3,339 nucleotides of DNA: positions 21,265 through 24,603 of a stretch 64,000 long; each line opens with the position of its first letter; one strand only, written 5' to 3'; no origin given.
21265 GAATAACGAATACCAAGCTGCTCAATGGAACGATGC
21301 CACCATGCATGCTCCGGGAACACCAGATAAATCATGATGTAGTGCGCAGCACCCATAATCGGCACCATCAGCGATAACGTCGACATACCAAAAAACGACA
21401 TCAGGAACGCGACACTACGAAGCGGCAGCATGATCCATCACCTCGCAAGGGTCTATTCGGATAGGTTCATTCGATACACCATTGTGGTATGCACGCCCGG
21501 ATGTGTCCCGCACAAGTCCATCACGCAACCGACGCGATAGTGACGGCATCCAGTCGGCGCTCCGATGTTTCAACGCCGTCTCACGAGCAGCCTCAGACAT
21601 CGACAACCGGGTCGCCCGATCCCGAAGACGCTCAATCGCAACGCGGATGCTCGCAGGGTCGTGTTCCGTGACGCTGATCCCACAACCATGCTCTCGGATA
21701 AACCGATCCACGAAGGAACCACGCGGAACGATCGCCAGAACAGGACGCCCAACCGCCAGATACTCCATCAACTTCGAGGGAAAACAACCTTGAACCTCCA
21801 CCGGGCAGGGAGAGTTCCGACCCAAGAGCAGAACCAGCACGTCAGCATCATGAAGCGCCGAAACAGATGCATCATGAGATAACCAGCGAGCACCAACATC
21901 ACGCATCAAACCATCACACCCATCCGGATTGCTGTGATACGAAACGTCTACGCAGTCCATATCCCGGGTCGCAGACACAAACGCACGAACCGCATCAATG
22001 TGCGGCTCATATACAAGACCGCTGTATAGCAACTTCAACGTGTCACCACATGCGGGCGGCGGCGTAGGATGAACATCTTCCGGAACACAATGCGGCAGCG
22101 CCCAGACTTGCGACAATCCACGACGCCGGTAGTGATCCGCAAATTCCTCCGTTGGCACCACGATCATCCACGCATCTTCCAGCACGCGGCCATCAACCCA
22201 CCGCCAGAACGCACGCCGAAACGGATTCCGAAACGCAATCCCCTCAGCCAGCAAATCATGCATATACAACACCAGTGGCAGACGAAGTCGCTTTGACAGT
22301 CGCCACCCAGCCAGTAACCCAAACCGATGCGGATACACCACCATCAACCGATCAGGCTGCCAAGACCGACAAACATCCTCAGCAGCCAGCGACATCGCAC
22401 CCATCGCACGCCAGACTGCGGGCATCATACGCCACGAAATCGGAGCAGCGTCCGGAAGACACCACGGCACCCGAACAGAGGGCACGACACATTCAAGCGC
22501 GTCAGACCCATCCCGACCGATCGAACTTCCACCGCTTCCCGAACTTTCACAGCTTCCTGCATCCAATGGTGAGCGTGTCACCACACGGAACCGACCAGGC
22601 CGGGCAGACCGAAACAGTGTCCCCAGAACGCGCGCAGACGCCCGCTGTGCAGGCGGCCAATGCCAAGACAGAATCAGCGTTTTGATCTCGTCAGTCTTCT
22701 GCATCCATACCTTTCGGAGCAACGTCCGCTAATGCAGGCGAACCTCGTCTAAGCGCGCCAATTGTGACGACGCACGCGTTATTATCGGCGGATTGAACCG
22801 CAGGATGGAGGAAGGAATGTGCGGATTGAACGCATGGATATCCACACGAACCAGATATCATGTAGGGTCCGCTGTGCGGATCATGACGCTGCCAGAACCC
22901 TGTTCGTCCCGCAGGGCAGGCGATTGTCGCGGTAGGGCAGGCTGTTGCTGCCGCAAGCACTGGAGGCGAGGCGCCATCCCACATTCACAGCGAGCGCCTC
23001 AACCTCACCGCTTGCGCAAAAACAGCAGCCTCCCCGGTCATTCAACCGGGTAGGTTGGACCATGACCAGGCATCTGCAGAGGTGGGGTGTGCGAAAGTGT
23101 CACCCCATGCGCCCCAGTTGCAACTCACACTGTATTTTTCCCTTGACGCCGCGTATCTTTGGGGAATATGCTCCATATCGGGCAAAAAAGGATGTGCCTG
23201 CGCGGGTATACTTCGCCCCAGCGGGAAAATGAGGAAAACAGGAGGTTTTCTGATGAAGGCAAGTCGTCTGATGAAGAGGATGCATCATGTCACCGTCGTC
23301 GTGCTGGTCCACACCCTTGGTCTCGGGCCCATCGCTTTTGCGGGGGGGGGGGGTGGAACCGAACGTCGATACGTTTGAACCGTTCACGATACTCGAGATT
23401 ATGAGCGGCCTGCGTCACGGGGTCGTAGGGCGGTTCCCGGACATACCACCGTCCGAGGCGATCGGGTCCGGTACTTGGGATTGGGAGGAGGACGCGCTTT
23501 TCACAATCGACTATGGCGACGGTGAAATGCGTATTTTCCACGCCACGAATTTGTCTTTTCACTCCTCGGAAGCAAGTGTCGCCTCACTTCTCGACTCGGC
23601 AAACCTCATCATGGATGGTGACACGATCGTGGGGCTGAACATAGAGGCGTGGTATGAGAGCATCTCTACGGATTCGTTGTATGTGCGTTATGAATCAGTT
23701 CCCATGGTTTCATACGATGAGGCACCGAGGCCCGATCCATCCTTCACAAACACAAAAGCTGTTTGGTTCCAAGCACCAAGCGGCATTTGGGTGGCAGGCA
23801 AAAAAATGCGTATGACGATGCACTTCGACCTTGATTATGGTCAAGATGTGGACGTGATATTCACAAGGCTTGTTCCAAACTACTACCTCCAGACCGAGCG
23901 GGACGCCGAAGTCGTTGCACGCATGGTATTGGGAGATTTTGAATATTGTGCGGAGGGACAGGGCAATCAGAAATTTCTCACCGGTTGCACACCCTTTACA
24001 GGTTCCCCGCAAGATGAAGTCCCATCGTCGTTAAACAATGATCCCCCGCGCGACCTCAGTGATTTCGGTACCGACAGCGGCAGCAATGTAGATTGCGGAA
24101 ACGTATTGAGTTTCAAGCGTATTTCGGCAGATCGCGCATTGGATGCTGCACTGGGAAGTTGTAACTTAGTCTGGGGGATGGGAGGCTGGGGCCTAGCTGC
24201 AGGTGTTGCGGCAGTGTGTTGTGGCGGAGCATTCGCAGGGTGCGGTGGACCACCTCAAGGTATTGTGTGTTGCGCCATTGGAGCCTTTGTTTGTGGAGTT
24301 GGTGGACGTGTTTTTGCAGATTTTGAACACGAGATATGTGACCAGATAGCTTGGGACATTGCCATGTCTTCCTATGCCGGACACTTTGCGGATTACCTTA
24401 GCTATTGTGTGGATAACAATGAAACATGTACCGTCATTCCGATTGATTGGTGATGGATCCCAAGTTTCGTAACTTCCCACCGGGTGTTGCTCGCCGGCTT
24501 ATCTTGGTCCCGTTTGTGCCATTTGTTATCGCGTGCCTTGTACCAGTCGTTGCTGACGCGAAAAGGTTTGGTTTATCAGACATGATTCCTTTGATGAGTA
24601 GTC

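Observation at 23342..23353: G12 homopolymer exactly at the signal-peptide/mature-protein junction: possible slipped-strand phase switch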

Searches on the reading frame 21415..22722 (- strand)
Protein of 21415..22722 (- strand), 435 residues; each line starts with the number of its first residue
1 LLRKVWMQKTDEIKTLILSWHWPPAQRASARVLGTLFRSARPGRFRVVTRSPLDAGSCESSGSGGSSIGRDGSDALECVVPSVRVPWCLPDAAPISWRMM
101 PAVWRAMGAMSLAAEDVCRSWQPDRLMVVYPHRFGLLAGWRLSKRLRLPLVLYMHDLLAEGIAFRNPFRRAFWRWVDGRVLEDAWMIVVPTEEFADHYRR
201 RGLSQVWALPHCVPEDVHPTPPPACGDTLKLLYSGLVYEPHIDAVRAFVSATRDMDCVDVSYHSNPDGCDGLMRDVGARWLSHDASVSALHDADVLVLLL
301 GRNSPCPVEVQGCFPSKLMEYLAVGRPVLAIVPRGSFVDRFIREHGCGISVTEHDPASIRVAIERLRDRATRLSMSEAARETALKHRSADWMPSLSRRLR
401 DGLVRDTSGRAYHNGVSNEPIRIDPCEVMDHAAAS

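Call 6: search_protein_families(library=pfam, proteins=[window:21415-22722:-], max_evalue=0.1)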
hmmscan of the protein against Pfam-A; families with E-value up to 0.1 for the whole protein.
window:21415-22722:- (435 aa): 5 families
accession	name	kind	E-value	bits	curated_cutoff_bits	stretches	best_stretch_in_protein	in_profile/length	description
PF13579.12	Glyco_trans_4_4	-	7.7e-10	39.8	29.7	1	77-204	34-148/158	Glycosyl transferase 4-like domain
PF13439.12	Glyco_transf_4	-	9.1e-09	36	28.5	1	96-212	46-165/170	Glycosyltransferase Family 4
PF00534.26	Glycos_transf_1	-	0.0003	20.8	26.4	1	284-381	84-171/172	Glycosyl transferases group 1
PF13692.12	Glyco_trans_1_4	-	0.0051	17.5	27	1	288-366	72-139/142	Glycosyl transferases group 1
PF13524.12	Glyco_trans_1_2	-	0.022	15.2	25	1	278-388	32-134/144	Glycosyl transferase-like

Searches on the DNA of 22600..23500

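Call 48: search_rna_families(source=window, start=22600, end=23500, threshold=evalue, max_evalue=1)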
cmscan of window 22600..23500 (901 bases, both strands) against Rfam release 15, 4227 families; matches with E-value up to 1: 0.
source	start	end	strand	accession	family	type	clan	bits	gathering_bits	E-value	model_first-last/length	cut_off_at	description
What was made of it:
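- No stimulatory structure or known RNA family lies nearby (call 48).
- Tried and rejected: Rfam found nothing in the 5' region (call 48).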

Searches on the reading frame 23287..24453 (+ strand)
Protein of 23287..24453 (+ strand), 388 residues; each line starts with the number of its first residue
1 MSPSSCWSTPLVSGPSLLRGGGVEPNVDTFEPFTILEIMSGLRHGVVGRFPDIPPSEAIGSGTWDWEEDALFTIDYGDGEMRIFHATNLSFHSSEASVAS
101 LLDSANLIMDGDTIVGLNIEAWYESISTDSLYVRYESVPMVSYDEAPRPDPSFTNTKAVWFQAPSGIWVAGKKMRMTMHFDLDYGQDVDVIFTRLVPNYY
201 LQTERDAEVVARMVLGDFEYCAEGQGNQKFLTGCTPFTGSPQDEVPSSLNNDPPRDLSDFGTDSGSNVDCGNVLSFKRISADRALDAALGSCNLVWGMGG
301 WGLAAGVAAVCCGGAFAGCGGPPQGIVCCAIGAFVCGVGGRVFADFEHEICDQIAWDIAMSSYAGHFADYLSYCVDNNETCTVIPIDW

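Call 7: find_encoding_contigs(protein=window:23287-24453:+, flank=10000)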
Protein window:23287-24453:+ (388 aa): no gene with exactly this product is on record in the collection.

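Call 33: search_protein_representatives(alignment_id=A2)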
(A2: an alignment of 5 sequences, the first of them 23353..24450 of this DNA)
Query: 5 sequences, 375 profile positions. Proteins with E-value up to 0.001 (for the whole library): 15; up to 1e-10: 8; up to 1e-30: 4. The best 15 are listed.
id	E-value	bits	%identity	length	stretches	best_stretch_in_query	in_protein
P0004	4.8e-192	654.4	-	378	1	1-375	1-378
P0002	6.9e-189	644.0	-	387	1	7-371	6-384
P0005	3.9e-137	473.7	-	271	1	8-238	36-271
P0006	2.1e-54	201.4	-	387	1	47-370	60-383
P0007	4.3e-30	121.4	-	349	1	44-367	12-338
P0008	1.5e-27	113.0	-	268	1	102-369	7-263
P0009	5.1e-24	101.4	-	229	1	120-240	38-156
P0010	9.7e-15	70.8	-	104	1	19-85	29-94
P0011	6.8e-09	51.6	-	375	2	49-216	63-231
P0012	2.0e-06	43.5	-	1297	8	146-179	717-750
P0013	8.1e-06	41.5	-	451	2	259-366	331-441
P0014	7.7e-05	38.3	-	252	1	155-370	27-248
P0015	9.1e-05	38.0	-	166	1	260-369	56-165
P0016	9.5e-05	38.0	-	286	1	98-368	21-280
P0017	9.1e-04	34.7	-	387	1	139-367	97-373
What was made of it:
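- The family is rare and patchy, with 15 clusters among 1.8 billion representatives (call 33).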

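Call 35: predict_structure(alignment_id=A2)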
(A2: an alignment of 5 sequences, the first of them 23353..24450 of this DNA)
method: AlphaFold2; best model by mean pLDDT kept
length: 366 residues; sequences in the alignment: 5
mean_pLDDT: 40.5   pTM: 0.33
mean pLDDT of the five models: 40.5, 39.6, 39.5, 39.3, 37.3
residues with pLDDT >= 90: 0; 70-90: 10; 50-70: 106; < 50: 250
segments of 3 or more residues with pLDDT < 50: 1-136, 140-149, 152-156, 158-171, 175-246, 357-366
pLDDT, mean of each block of 10 residues (from residue 1): 23 23 24 24 24 24 25 34 36 30 25 22 31 46 46 50 46 47 46 36 25 25 25 30 41 55 60 59 66 66 67 58 58 58 56 52 34
secondary structure, 60 per line:
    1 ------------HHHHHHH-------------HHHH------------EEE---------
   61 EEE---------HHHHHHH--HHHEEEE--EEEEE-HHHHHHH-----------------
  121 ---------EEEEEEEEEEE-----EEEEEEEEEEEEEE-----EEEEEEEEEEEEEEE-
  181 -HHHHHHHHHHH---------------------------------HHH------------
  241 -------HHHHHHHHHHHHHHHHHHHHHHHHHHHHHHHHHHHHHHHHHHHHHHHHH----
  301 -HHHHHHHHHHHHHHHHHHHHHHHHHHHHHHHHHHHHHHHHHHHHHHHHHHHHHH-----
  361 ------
elements in order: H13-19 H33-36 E49-51 E61-63 H73-79 E85-88 E91-95 H97-103 E130-140 E146-159 E165-179 H182-192 H248-296 H302-355
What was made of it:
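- Tried and rejected: The first AF2 model, from 5 sequences, was unusable (pLDDT 40, call 35).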

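Call 55: predict_structure(alignment_id=A4)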
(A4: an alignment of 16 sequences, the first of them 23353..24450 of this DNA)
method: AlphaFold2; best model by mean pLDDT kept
length: 366 residues; sequences in the alignment: 16
mean_pLDDT: 69.3   pTM: 0.66
mean pLDDT of the five models: 69.3, 67.1, 66.5, 65.1, 64.0
residues with pLDDT >= 90: 48; 70-90: 158; 50-70: 93; < 50: 67
segments of 3 or more residues with pLDDT < 50: 1-6, 69-72, 122-125, 199-245, 362-366
pLDDT, mean of each block of 10 residues (from residue 1): 49 78 77 80 73 93 71 59 80 80 88 84 54 88 93 79 74 90 91 61 37 38 35 41 52 72 74 66 68 69 69 65 71 72 75 72 37
secondary structure, 60 per line:
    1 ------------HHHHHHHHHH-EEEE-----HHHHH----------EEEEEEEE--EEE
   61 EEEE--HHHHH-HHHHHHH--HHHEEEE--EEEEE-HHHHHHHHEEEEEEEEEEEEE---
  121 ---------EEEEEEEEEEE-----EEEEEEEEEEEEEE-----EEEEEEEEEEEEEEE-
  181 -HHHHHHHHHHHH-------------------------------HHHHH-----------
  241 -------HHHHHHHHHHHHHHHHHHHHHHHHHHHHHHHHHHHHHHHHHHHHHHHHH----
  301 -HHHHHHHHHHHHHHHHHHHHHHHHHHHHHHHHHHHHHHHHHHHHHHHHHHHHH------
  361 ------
elements in order: H13-22 E24-27 H33-37 E48-55 E58-64 H67-71 H73-79 E85-88 E91-95 H97-104 E105-117 E130-140 E146-159 E165-179 H182-193 H225-229 H248-296 H302-354
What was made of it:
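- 23353..24453 (+): Body of the gene (mature protein from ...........; stop TGA 24451-24453). It has an alpha+beta N-domain, a disordered linker, and a C-terminal Gly/Ala/Cys-rich helical hairpin. AF2 model pLDDT 69, pTM 0.66 (call 55).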

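Call 57: search_protein_families(library=ncbifam, proteins=[window:23353-24450:+], max_evalue=0.01)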
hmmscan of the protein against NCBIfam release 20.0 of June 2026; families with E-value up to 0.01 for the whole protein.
window:23353-24450:+ (366 aa): 0 families

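Call 58: fold_search(model_id=the predicted structure, library=pdb)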
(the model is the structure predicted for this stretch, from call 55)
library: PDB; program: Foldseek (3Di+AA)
matches with E <= 10: 1006; with E <= 0.001: 0
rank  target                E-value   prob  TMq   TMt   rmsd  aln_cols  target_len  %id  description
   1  7ztq                  6.2e-02  0.16  0.14  0.20  16.5       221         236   11  Crystal structure of the carotenoid-binding protein domain from silkworm Bombyx mori (BmCBP) in the apoform (released 2022-10-26)
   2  8aaq                  1.2e-01  0.18  0.13  0.19  14.8       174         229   11  Crystal structure of the carotenoid-binding protein domain from silkworm Bombyx mori (BmCBP), CRT-416 form (released 2023-02-01)
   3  7ztr                  1.5e-01  0.15  0.13  0.19  14.9       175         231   11  Crystal structure of the carotenoid-binding protein domain from silkworm Bombyx mori (BmCBP) in the apoform, W232F mutan (released 2022-10-26)
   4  2ns9_B                1.5e-01  0.14  0.12  0.21  16.5       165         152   12  Crystal structure of protein APE2225 from Aeropyrum pernix K1, Pfam COXG (released 2006-11-14)
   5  9q9j_B                1.5e-01  0.14  0.17  0.14  29.7       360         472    8  Cryo-EM structure of human Mre11-Rad50-Nbs1 (MRN) complex bound to DNA and telomeric factor TRF2 fragment (438-542) (released 2025-10-01)
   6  4r7k_A                1.6e-01  0.23  0.13  0.23  15.5       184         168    9  1.88 Angstrom Resolution Crystal Structure of Hypothetical Protein jhp0584 from Helicobacter pylori. (released 2014-09-10)
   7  2qze_A                1.9e-01  0.15  0.15  0.21  15.0       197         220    9  Monoclinic Mimivirus Capping Enzyme Triphosphatase. (released 2008-04-01)
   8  4akr_C                1.9e-01  0.11  0.13  0.16  17.8       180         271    9  Crystal Structure of the cytoplasmic actin capping protein Cap32_34 from Dictyostelium discoideum (released 2012-07-04)
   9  4akr_A                2.2e-01  0.21  0.12  0.15   7.0        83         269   11  Crystal Structure of the cytoplasmic actin capping protein Cap32_34 from Dictyostelium discoideum (released 2012-07-04)
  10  8avp_A                2.2e-01  0.13  0.11  0.23  12.9       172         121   10  Structure of short biotin complexed agroavidin with the Hoef tail. (released 2023-04-12)
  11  8xjc_B                2.2e-01  0.12  0.13  0.15  15.2       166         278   11  a novel haemophore of of Riemerella anatipestifer (released 2025-06-25)
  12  5iru_D                2.3e-01  0.12  0.10  0.19  12.9       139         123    7  Crystal structure of avidin in complex with 1-biotinylpyrene (released 2016-10-12)
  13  2w2c_K                2.5e-01  0.33  0.14  0.31  12.0       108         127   10  STRUCTURE OF THE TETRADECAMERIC OLIGOMERISATION DOMAIN OF CALCIUM- CALMODULIN DEPENDENT PROTEIN KINASE II DELTA (released 2008-12-23)
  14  2w2c_H                2.6e-01  0.33  0.14  0.30  12.0       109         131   10  STRUCTURE OF THE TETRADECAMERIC OLIGOMERISATION DOMAIN OF CALCIUM- CALMODULIN DEPENDENT PROTEIN KINASE II DELTA (released 2008-12-23)
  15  2w2c_M                2.7e-01  0.33  0.14  0.32  11.8       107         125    9  STRUCTURE OF THE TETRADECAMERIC OLIGOMERISATION DOMAIN OF CALCIUM- CALMODULIN DEPENDENT PROTEIN KINASE II DELTA (released 2008-12-23)
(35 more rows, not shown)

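Call 64: search_protein_families(library=padloc, proteins=[window:23353-24450:+], max_evalue=0.01)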
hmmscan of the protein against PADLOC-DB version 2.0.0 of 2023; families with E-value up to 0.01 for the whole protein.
window:23353-24450:+ (366 aa): 0 families

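Call 65: search_solved_structures(query=A4, max_evalue=1)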
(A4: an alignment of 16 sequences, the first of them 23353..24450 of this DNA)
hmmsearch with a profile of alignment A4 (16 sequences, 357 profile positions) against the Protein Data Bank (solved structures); distinct sequences matched with E-value up to 1: 0.
